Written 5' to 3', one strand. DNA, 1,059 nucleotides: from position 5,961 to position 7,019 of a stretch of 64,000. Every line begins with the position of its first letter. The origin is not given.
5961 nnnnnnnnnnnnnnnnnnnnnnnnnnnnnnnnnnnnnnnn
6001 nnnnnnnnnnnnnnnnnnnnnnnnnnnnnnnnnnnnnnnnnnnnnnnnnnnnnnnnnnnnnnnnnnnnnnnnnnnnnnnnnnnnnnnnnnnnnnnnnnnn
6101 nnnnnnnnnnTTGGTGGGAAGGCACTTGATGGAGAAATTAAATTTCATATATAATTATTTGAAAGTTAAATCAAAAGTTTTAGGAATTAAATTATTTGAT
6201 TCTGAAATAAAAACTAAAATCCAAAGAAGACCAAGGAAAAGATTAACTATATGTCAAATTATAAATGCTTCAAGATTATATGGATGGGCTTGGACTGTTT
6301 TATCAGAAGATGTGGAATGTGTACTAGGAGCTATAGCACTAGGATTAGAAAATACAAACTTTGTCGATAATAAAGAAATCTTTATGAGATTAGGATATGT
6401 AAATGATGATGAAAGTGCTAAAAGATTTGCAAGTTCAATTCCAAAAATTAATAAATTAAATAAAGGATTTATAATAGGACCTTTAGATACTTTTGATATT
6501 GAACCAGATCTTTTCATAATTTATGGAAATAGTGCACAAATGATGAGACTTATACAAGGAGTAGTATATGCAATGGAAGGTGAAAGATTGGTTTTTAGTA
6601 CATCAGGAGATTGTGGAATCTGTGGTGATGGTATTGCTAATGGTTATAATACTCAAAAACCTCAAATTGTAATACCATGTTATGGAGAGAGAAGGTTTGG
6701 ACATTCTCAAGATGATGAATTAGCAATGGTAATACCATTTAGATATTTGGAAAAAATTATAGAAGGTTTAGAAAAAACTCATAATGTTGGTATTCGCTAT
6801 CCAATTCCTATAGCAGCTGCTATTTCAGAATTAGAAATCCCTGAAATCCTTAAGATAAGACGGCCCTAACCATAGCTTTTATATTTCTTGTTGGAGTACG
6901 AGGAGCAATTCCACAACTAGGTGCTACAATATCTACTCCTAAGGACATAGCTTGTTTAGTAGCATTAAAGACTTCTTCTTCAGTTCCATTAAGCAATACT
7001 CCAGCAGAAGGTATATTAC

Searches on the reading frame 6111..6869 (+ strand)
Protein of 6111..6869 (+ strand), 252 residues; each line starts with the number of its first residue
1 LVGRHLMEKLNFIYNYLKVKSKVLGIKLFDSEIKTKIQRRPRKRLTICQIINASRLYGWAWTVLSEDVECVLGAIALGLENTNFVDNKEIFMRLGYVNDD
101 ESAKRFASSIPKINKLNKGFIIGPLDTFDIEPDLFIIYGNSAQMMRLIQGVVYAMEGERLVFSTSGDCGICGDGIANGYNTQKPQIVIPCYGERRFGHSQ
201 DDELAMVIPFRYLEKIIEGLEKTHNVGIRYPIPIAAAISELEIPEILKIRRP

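Call 71: search_protein_families(library=pfam, proteins=[window:6111-6869:+], max_evalue=0.000001)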
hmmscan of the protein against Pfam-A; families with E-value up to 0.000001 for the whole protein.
window:6111-6869:+ (252 aa): 1 family
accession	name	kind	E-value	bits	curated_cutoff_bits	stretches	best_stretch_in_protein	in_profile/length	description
PF02596.20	DUF169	-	2.3e-51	175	27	1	14-219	3-209/209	Uncharacterised ArCR, COG2043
